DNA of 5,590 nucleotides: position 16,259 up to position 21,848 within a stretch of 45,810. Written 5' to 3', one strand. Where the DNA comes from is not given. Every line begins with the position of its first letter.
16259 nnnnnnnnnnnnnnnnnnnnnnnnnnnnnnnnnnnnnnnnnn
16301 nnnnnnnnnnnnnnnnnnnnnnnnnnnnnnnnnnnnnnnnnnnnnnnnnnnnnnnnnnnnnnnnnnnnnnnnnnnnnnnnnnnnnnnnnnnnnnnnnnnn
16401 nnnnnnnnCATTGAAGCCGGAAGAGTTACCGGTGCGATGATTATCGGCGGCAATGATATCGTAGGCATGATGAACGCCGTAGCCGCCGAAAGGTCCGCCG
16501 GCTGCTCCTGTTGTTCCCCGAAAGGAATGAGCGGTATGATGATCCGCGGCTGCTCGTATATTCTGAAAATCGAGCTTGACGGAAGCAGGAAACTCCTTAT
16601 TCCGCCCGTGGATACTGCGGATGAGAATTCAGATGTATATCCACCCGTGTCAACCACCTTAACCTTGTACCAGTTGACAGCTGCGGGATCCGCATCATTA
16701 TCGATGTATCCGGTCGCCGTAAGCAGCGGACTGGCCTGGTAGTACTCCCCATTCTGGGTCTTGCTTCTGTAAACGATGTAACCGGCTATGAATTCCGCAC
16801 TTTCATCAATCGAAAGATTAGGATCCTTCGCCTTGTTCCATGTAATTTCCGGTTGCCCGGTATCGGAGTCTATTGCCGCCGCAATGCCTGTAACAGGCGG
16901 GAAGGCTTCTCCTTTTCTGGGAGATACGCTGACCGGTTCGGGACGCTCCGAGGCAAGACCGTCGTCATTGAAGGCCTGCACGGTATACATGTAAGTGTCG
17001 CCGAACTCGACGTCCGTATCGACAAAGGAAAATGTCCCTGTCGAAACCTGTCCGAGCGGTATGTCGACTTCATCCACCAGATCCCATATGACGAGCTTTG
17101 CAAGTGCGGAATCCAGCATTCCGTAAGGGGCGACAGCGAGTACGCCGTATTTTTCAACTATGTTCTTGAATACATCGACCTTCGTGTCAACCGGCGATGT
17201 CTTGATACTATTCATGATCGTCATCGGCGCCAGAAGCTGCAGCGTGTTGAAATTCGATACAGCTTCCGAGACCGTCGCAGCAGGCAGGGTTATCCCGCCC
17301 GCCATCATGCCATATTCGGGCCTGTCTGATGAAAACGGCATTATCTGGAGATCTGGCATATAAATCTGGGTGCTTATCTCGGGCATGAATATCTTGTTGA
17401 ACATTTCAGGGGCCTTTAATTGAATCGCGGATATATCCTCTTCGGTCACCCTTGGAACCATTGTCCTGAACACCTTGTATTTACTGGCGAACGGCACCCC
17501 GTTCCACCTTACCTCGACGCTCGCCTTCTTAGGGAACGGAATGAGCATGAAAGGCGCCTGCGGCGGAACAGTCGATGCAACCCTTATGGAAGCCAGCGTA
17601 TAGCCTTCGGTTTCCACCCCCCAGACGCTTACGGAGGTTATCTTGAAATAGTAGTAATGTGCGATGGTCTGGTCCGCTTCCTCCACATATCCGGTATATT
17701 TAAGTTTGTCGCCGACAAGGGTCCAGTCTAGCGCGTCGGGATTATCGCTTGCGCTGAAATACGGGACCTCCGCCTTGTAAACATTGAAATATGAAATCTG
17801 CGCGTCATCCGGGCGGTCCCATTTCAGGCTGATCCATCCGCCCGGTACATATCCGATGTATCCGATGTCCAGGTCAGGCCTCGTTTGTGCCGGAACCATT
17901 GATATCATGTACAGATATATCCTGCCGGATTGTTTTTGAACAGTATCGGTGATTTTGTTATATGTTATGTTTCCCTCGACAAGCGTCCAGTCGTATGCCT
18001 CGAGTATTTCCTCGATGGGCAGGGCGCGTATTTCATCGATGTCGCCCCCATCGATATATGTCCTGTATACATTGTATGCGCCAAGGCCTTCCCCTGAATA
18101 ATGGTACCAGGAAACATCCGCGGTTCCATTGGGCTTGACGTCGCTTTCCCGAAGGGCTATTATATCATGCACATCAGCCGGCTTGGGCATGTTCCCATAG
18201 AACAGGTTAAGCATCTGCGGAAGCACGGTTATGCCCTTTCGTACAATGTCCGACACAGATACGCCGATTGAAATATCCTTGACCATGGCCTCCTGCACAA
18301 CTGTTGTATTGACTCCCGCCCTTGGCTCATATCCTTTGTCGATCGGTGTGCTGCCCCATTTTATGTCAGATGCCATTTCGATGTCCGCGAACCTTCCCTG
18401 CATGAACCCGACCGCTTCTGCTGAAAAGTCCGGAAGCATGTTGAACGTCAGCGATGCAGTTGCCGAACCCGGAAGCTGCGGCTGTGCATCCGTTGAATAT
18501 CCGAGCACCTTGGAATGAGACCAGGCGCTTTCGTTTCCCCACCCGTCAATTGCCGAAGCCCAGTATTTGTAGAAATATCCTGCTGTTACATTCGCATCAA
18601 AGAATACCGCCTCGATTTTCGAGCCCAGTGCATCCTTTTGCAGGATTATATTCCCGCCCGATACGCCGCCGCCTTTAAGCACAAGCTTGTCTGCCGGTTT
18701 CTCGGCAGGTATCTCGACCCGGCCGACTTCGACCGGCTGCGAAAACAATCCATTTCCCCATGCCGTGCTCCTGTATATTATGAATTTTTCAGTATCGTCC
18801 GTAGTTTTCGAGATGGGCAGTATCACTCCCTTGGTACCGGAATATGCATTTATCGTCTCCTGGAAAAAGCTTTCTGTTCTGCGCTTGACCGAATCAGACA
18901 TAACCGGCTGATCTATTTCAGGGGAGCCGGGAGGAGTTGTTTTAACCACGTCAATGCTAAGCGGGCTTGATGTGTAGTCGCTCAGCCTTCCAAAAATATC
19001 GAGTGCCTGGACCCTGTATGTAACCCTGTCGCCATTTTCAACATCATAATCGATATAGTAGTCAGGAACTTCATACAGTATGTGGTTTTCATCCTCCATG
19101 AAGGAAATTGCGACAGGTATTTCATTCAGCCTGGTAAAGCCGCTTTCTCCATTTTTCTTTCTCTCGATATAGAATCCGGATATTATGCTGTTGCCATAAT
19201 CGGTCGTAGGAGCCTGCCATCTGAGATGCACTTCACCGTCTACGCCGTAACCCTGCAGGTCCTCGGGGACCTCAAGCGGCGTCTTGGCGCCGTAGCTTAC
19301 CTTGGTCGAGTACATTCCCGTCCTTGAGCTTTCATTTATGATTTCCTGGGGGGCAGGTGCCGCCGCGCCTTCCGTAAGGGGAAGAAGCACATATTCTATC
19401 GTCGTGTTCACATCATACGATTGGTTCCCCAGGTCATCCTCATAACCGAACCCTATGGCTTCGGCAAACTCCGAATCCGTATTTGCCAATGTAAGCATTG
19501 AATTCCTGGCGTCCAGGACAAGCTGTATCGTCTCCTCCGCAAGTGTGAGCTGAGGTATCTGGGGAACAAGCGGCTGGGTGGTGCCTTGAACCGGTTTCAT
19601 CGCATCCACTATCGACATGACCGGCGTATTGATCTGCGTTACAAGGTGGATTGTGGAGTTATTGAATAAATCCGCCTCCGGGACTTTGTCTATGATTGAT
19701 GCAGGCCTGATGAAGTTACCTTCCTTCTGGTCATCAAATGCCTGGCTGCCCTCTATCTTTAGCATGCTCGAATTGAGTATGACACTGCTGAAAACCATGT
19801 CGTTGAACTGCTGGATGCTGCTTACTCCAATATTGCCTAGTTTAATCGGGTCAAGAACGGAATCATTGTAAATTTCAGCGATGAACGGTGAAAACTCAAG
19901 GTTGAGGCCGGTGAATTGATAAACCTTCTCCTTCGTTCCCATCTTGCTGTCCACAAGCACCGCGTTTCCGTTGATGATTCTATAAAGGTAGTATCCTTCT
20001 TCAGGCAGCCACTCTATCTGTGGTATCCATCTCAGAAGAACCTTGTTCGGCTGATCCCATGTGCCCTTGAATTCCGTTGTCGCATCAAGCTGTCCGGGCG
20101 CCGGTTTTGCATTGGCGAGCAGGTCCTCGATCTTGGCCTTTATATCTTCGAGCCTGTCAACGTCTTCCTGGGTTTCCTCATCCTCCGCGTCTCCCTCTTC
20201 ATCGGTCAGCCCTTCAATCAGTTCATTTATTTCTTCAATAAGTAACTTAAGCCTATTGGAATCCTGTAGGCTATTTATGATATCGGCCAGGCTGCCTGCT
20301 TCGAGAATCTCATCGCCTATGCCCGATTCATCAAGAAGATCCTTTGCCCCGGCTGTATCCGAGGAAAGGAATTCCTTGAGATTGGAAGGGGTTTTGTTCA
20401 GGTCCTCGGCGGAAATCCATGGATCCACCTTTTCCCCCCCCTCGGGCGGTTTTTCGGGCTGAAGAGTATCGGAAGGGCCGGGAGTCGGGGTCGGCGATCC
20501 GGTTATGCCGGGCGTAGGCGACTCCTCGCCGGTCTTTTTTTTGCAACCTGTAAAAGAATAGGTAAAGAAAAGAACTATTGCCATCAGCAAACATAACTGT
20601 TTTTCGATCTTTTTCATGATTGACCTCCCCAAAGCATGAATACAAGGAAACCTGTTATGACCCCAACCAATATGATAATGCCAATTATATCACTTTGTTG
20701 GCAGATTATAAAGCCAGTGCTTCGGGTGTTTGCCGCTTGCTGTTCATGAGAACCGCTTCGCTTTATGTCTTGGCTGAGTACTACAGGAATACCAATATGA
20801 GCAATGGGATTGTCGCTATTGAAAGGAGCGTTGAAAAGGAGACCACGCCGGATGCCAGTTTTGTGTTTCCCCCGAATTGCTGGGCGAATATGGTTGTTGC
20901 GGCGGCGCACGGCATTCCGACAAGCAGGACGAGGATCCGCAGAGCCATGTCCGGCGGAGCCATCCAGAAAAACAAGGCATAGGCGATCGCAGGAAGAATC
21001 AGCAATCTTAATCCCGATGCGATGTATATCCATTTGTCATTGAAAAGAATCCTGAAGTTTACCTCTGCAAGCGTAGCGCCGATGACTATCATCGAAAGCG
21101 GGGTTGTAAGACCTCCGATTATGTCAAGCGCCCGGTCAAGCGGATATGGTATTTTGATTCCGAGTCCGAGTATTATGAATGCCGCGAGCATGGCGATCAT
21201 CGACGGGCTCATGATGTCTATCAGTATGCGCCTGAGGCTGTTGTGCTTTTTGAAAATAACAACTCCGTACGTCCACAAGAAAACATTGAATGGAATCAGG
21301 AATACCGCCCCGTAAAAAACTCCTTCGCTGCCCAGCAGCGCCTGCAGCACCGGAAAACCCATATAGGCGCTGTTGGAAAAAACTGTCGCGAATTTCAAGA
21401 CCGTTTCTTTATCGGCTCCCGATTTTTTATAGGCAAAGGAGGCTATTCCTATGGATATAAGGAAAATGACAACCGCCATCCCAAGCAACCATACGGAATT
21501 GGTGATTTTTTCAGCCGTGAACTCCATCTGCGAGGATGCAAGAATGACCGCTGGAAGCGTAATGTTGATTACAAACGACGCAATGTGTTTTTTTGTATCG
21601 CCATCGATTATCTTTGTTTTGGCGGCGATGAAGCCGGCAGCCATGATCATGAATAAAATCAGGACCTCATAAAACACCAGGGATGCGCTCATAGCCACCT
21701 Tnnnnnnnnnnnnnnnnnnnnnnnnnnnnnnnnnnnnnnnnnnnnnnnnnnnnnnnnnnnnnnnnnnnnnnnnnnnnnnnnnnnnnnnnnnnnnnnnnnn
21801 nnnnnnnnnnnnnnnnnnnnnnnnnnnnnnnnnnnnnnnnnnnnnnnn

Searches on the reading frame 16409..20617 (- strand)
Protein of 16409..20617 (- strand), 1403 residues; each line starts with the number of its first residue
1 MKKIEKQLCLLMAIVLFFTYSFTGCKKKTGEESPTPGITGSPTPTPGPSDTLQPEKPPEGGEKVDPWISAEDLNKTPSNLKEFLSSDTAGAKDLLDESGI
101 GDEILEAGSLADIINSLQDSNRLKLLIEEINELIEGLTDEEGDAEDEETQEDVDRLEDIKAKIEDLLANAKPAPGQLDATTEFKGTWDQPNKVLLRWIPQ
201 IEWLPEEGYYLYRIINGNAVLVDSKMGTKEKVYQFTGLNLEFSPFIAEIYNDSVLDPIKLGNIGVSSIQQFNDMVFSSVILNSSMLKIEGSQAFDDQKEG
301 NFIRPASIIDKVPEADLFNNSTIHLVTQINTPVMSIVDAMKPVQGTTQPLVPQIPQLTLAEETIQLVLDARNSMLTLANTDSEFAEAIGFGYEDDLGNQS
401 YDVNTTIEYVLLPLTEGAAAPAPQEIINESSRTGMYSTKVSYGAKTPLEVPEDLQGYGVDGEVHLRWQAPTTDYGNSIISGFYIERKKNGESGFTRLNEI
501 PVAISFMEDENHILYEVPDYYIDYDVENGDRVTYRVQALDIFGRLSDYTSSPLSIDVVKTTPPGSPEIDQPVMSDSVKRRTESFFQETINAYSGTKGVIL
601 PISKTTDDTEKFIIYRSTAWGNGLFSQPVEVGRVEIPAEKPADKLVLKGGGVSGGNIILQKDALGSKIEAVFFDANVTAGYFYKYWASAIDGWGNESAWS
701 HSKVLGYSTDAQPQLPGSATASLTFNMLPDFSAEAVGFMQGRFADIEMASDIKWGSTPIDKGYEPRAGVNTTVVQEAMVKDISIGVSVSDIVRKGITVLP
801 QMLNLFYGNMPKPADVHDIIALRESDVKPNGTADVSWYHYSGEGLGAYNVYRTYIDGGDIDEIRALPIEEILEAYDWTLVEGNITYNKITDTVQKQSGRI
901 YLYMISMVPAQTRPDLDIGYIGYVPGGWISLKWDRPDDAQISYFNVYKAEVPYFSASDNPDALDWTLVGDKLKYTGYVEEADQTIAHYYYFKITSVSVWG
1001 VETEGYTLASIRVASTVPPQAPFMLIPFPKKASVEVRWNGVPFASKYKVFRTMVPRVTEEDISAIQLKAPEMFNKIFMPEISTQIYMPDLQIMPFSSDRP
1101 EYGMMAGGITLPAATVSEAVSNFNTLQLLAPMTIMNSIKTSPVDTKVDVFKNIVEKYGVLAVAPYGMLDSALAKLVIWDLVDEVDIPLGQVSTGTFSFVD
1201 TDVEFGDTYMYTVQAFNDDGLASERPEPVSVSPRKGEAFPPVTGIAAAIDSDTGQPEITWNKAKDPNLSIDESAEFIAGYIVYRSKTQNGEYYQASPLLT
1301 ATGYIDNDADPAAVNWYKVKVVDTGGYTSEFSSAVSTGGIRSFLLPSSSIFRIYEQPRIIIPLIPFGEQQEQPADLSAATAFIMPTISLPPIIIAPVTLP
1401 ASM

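Call 52: search_protein_families(library=phrogs, proteins=[window:16409-20617:-], max_evalue=0.1)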
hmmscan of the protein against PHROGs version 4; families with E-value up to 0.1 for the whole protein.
window:16409-20617:- (1403 aa): 1 family
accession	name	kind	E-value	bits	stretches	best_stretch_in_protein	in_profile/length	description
phrog_31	-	tail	2.7e-07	29.8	1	1193-1337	922-1060/1565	central tail fiber J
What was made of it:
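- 16607..20542 (-): Conserved N-terminal region: an acidic helical segment followed by FN3-like modules. The clearest FN3 pair is at 16607..17047. This is the stalk. PHROG 'central tail fiber J' hit at 1193-1337 (call 52).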

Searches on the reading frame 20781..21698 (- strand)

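Call 15: search_protein_families(library=pfam, proteins=[window:20781-21698:-], max_evalue=0.01)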
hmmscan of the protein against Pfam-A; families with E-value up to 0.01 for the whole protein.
window:20781-21698:- (305 aa): 2 families
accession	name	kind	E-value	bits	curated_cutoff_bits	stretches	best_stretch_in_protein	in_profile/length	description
PF03547.23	Mem_trans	-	1.8e-39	135.8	25.7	2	8-153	2-151/343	Membrane transport protein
PF01758.21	SBF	-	2e-09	37.9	24.3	1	203-304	8-114/191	Sodium Bile acid symporter family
